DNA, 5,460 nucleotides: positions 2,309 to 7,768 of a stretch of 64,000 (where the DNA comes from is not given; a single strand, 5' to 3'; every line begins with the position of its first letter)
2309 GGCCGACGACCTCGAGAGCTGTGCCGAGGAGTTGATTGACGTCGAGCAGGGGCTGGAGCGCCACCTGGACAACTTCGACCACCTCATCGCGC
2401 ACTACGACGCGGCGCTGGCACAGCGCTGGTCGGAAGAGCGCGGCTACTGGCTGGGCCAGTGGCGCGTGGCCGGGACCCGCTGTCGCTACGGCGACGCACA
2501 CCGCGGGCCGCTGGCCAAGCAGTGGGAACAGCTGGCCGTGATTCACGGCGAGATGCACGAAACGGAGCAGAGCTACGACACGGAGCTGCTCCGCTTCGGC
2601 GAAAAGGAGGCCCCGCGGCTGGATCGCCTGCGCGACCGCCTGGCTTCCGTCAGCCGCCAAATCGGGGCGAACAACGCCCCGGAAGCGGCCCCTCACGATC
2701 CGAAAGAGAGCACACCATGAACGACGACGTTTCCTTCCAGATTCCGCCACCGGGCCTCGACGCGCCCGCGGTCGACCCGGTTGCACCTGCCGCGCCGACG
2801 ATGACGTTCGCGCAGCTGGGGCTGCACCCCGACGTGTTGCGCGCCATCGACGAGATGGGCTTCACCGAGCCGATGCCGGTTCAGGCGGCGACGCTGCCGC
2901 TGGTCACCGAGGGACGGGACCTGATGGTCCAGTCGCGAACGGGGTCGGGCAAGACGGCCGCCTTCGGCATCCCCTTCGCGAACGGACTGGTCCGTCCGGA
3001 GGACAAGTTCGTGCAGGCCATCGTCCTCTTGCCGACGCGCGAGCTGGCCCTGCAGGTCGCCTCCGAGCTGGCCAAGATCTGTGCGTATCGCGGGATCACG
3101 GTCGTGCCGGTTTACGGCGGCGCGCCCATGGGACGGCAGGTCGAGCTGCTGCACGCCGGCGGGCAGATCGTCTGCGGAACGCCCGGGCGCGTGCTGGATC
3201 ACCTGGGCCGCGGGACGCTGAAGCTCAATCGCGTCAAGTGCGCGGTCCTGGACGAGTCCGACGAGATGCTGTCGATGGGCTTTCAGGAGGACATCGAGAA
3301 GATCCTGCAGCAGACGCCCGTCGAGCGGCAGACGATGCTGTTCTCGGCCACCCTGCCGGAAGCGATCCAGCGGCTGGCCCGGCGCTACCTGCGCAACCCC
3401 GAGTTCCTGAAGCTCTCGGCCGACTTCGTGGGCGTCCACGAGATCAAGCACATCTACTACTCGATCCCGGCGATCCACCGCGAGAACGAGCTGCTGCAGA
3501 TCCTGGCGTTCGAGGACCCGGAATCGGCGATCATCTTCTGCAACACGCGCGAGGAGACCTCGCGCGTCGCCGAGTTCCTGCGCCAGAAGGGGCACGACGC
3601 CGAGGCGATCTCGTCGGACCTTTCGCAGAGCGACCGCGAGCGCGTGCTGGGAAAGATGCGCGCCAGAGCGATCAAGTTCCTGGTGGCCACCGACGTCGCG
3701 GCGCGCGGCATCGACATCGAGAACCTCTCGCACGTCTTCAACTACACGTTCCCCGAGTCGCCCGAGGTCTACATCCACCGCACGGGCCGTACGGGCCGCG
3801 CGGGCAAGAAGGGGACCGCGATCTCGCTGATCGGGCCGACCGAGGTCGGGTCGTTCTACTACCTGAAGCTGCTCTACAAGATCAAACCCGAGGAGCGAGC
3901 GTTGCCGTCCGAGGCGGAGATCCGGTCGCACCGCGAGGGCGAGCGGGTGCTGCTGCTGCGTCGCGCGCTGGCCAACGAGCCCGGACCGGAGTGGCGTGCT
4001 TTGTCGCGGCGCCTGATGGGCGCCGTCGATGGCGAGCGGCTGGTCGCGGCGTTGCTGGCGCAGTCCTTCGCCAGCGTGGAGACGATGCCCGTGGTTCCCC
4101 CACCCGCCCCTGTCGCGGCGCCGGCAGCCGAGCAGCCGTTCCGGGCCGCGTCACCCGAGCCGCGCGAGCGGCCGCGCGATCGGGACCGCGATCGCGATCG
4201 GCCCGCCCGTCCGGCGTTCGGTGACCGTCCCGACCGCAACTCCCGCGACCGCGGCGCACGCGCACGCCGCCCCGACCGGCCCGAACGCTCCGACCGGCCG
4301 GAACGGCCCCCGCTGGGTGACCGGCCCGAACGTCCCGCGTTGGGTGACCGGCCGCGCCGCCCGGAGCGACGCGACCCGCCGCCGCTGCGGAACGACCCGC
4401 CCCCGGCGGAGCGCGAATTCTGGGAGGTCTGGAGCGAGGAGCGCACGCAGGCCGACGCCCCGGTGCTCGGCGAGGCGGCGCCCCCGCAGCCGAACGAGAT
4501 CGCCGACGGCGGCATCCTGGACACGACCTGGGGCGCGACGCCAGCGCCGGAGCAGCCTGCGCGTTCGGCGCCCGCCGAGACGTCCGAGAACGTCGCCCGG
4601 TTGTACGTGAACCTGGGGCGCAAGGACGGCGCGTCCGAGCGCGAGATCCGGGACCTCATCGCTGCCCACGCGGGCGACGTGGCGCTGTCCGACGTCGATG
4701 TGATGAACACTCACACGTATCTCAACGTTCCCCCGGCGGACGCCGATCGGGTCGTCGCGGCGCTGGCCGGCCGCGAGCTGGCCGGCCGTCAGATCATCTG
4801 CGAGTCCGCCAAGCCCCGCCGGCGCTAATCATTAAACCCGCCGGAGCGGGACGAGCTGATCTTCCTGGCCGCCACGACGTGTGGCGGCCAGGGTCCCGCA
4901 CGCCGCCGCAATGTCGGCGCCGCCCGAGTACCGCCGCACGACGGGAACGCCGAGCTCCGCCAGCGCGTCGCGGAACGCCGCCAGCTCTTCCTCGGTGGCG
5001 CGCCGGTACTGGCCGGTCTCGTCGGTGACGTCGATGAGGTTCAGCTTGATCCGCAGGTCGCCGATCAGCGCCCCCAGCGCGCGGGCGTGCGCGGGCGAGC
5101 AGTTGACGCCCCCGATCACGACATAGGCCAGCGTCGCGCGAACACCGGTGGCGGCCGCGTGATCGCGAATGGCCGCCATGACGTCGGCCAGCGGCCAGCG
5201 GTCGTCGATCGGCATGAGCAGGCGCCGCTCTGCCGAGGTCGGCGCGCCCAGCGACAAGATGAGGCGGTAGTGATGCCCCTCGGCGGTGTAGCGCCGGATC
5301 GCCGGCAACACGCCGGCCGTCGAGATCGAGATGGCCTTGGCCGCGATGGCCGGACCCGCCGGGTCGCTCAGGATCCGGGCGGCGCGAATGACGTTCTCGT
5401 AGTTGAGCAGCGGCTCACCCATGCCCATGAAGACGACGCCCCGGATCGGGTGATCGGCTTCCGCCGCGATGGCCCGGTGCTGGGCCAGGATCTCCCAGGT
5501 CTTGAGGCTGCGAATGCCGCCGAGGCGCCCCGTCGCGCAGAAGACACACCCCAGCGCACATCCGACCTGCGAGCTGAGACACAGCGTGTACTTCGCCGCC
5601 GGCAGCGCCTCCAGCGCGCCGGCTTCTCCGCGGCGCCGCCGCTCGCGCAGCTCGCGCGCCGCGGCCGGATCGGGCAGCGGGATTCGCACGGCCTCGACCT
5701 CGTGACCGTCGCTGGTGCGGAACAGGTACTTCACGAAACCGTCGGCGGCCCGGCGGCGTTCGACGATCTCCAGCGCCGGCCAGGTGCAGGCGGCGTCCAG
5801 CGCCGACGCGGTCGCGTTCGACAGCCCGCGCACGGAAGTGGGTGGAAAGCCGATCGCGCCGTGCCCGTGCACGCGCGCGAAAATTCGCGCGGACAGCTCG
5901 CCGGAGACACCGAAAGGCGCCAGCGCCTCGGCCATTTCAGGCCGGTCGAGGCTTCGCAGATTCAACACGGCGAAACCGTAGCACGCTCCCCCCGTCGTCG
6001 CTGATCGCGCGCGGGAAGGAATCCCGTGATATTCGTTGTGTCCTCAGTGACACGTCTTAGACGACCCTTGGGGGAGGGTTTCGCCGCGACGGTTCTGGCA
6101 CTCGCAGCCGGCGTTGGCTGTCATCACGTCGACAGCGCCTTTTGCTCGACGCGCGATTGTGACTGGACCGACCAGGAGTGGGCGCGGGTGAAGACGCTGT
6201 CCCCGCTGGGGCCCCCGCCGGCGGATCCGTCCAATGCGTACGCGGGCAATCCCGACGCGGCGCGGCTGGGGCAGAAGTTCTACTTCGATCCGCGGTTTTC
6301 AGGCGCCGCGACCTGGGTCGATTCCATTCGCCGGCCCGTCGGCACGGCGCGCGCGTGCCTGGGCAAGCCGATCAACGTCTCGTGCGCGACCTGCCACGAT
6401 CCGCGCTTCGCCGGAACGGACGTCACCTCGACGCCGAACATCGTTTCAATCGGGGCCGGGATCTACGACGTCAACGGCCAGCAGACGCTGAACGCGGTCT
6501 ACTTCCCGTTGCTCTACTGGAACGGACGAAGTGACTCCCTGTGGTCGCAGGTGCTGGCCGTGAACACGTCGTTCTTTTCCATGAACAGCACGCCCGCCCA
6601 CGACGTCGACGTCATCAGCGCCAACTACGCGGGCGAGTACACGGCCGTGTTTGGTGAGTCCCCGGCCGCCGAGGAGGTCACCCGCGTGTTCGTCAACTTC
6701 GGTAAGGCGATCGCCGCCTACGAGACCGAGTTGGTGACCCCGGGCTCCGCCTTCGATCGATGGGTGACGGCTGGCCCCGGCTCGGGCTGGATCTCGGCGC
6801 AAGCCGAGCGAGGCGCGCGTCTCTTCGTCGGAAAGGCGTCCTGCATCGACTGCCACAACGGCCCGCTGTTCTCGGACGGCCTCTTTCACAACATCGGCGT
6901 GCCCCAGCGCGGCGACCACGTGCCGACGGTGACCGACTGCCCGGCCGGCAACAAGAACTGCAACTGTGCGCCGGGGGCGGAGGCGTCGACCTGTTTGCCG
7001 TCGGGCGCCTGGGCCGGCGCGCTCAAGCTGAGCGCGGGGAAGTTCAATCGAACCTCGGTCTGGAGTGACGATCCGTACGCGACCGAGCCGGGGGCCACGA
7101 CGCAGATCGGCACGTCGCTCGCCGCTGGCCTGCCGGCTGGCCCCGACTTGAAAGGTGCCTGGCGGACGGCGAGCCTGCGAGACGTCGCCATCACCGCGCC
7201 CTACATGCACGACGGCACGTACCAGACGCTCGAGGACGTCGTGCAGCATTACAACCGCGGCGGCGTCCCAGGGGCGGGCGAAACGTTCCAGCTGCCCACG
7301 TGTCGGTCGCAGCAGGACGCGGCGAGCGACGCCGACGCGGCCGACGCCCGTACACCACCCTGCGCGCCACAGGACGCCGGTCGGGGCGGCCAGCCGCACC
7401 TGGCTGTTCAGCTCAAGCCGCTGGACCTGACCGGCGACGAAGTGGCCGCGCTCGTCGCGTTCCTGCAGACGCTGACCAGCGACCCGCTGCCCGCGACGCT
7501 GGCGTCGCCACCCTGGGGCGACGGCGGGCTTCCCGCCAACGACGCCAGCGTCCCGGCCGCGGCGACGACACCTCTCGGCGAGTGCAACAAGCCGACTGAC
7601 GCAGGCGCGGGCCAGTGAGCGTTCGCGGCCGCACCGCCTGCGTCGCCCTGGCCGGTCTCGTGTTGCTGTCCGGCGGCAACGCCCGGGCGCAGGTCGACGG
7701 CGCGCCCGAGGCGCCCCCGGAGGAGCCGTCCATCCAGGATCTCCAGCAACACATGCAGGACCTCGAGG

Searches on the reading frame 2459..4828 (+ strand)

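Call 11: search_protein_families(library=pfam, proteins=[window:2459-4828:+], max_evalue=0.001)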
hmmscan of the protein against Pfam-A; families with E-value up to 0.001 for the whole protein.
window:2459-4828:+ (789 aa): 3 families
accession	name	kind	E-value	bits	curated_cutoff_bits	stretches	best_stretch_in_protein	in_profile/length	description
PF00270.35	DEAD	-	1.5e-46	158.6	26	1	140-305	2-166/167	DEAD/DEAH box helicase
PF00271.37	Helicase_C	-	1.7e-29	102.7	23.5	1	343-449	4-110/110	Helicase conserved C-terminal domain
PF03880.21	DbpA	-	1.9e-11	44.3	25.6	1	714-782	1-71/72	DbpA RNA binding domain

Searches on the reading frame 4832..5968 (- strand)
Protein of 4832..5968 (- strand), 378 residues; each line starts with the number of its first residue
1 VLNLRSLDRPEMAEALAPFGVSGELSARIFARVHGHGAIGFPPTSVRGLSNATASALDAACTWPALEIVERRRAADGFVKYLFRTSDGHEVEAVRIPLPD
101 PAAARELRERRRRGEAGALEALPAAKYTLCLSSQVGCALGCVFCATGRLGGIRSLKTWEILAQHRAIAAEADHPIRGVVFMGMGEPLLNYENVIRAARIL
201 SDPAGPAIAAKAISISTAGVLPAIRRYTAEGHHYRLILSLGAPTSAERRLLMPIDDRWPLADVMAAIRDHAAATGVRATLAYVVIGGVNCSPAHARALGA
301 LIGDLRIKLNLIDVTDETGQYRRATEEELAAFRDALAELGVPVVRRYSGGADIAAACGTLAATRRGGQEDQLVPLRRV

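Call 11: search_protein_families(library=pfam, proteins=[window:4832-5968:-], max_evalue=0.001)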
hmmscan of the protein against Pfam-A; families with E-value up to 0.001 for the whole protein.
window:4832-5968:- (378 aa): 1 family
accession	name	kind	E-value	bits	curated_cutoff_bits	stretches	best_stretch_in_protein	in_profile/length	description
PF04055.27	Radical_SAM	-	2.3e-11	44.6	29.5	1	133-289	3-155/166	Radical SAM superfamily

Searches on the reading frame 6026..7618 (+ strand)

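Call 11: search_protein_families(library=pfam, proteins=[window:6026-7618:+], max_evalue=0.001)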
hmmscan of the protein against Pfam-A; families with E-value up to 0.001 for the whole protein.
window:6026-7618:+ (530 aa): 2 families
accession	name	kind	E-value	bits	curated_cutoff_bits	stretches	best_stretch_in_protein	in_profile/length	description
PF03150.19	CCP_MauG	-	1.1e-24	88.3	25.6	1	77-248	2-145/149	Di-haem cytochrome c peroxidase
PF00034.26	Cytochrom_C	-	0.00015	23.4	21.3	0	449-483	53-89/90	Cytochrome c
